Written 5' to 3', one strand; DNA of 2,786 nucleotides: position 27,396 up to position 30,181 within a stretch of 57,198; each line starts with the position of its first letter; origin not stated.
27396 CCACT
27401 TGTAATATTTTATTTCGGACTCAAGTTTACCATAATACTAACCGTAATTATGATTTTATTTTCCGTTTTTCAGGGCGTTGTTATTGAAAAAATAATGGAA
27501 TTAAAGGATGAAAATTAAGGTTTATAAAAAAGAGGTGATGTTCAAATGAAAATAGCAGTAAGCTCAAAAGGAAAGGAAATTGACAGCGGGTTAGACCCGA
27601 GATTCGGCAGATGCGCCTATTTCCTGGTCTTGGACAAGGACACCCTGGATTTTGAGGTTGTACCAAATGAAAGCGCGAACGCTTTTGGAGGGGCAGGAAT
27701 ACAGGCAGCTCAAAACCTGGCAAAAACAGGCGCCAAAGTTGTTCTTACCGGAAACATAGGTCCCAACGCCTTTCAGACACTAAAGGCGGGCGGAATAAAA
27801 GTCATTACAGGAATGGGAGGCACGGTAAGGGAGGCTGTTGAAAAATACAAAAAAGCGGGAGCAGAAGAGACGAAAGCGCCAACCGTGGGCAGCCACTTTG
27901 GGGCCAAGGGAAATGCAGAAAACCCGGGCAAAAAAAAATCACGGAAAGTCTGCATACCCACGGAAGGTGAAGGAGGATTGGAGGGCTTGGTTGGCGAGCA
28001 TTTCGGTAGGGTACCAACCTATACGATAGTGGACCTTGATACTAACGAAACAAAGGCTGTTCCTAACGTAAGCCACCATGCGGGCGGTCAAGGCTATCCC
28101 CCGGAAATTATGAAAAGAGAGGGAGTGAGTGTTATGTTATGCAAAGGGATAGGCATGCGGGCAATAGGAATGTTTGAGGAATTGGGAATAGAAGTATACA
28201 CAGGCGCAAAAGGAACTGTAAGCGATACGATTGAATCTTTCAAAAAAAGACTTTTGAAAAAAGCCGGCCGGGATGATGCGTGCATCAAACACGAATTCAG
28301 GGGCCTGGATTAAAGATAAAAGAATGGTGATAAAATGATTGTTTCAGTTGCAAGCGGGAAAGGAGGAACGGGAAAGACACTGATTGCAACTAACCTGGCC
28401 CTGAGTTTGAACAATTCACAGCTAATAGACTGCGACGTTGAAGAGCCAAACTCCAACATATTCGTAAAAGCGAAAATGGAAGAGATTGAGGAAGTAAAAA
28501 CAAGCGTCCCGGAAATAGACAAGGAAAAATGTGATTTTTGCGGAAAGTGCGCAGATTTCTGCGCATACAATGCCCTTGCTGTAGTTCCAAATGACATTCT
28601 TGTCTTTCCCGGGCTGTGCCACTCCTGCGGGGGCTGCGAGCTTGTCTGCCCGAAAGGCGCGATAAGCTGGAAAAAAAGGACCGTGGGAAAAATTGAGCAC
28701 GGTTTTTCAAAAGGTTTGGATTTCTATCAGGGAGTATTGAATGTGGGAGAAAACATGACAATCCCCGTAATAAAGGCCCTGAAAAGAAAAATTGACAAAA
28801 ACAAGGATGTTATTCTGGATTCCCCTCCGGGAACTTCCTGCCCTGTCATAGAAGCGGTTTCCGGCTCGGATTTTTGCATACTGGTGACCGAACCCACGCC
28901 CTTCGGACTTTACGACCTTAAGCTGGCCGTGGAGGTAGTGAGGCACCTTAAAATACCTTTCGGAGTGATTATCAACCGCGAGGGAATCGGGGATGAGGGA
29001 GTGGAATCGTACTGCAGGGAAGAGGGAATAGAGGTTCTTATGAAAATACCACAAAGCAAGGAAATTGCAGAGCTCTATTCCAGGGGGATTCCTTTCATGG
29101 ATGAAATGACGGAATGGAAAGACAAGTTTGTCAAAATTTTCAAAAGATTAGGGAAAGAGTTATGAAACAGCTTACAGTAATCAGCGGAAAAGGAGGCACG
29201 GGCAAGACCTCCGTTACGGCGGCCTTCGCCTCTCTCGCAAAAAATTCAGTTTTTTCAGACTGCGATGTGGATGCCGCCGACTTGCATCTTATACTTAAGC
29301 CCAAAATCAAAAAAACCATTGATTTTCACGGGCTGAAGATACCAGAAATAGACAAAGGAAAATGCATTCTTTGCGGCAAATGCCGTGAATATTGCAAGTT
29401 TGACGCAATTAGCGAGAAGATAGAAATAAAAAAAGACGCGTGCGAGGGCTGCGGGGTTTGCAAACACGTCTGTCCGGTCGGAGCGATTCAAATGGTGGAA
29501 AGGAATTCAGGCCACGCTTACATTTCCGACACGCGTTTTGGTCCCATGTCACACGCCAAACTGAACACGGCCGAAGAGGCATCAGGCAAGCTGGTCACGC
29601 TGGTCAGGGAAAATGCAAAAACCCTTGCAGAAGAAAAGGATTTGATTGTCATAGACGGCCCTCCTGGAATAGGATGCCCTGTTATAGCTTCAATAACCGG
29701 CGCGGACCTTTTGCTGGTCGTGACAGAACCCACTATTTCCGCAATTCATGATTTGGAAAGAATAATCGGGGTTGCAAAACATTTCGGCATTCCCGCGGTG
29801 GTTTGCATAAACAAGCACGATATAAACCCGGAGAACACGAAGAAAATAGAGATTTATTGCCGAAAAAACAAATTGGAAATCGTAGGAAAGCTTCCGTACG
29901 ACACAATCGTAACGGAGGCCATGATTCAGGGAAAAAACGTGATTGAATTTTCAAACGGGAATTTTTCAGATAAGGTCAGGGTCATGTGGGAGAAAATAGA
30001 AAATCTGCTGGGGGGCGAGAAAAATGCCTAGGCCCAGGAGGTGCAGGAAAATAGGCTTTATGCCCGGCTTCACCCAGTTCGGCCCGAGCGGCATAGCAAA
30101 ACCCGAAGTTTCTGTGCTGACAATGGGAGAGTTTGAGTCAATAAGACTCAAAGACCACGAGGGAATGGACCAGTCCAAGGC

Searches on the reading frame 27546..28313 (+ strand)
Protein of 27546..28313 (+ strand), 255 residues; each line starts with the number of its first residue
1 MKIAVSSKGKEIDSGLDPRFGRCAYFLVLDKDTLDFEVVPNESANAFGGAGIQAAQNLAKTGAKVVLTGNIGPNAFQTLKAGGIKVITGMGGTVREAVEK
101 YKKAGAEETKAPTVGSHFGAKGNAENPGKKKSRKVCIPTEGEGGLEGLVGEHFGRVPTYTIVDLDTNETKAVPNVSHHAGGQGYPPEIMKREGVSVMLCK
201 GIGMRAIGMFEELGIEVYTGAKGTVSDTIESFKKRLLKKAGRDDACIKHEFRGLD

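Call 79: search_protein_families(library=pfam, proteins=[window:27546-28313:+], max_evalue=0.0001)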
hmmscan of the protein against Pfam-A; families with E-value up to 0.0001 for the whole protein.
window:27546-28313:+ (255 aa): 1 family
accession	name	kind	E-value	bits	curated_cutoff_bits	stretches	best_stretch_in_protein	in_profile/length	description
PF02579.22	Nitro_FeMo-Co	-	4.3e-46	155.6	26.3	2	13-103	2-94/94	Dinitrogenase iron-molybdenum cofactor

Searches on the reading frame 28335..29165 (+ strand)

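Call 79: search_protein_families(library=pfam, proteins=[window:28335-29165:+], max_evalue=0.0001)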
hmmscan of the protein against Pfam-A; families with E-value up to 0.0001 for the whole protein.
window:28335-29165:+ (276 aa): 10 families
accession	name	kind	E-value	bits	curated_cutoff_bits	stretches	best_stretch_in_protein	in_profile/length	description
PF01656.29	CbiA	-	2.5e-17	63.4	25.4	1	4-254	2-125/125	CobQ/CobB/MinD/ParA nucleotide binding domain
PF10609.15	ParA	-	1.3e-14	54.6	27.1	2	2-55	5-62/246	NUBPL iron-transfer P-loop NTPase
PF00037.32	Fer4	-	6.3e-11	42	21.1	2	90-111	3-24/24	4Fe-4S binding domain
PF12837.12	Fer4_6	-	1.1e-09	38.2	25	1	58-81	1-24/24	4Fe-4S binding domain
PF12838.12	Fer4_7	-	9.7e-09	36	27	0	95-119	2-26/52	4Fe-4S dicluster domain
PF13614.12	AAA_31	-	1.8e-07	31.7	27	0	2-40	3-45/177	AAA domain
PF13187.11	Fer4_9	-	3.1e-07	30.7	27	0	94-110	36-52/52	4Fe-4S dicluster domain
PF13237.11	Fer4_10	-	1.2e-05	25.5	25.5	1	60-106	3-53/53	4Fe-4S dicluster domain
PF13484.11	Fer4_16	-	4e-05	24.7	30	0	95-113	2-20/66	4Fe-4S double cluster binding domain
PF14697.11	Fer4_21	-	4e-05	24.1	35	1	60-110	2-57/59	4Fe-4S dicluster domain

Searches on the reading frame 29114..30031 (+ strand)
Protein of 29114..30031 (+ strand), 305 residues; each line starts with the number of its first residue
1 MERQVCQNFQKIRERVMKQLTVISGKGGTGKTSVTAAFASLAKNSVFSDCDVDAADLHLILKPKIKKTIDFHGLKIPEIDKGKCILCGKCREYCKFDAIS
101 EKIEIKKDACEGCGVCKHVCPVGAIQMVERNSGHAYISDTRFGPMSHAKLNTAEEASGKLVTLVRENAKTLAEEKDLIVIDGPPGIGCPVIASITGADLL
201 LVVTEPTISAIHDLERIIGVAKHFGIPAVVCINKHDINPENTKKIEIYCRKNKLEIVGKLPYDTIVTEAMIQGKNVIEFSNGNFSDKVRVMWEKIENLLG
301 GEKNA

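Call 79: search_protein_families(library=pfam, proteins=[window:29114-30031:+], max_evalue=0.0001)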
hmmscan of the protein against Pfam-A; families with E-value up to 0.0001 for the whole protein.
window:29114-30031:+ (305 aa): 14 families
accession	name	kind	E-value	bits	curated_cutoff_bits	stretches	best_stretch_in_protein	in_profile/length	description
PF00037.32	Fer4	-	3.6e-13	49.2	21.1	2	77-100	1-24/24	4Fe-4S binding domain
PF01656.29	CbiA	-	1.8e-12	47.7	25.4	1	20-275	1-124/125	CobQ/CobB/MinD/ParA nucleotide binding domain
PF10609.15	ParA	-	1.7e-10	41.2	27.1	1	173-284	110-234/246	NUBPL iron-transfer P-loop NTPase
PF14697.11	Fer4_21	-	2.8e-10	40.6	35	1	78-127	2-59/59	4Fe-4S dicluster domain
PF12837.12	Fer4_6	-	2.4e-09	37.1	25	0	102-125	1-24/24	4Fe-4S binding domain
PF12797.12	Fer4_2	-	2.8e-08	33.6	24.5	0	76-95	2-21/22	4Fe-4S binding domain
PF12838.12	Fer4_7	-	6.5e-08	33.4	27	0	83-124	1-52/52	4Fe-4S dicluster domain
PF03193.22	RsgA_GTPase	-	4.8e-07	30.2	30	0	190-247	19-72/174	RsgA GTPase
PF13614.12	AAA_31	-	6e-07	30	27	0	162-221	105-164/177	AAA domain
PF13237.11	Fer4_10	-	1.4e-06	28.5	25.5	0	78-121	3-53/53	4Fe-4S dicluster domain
PF13484.11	Fer4_16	-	1e-05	26.7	30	0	110-129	2-22/66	4Fe-4S double cluster binding domain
PF25160.1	LdpA_Fe-S-bd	-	1.7e-05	25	27.6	1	90-129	9-47/49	LdpA Fe-S cluster-binding domain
PF12798.12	Fer4_3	-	8.7e-05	23.5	27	0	110-124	1-15/15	4Fe-4S binding domain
PF13187.11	Fer4_9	-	9.9e-05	22.7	27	0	83-125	1-52/52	4Fe-4S dicluster domain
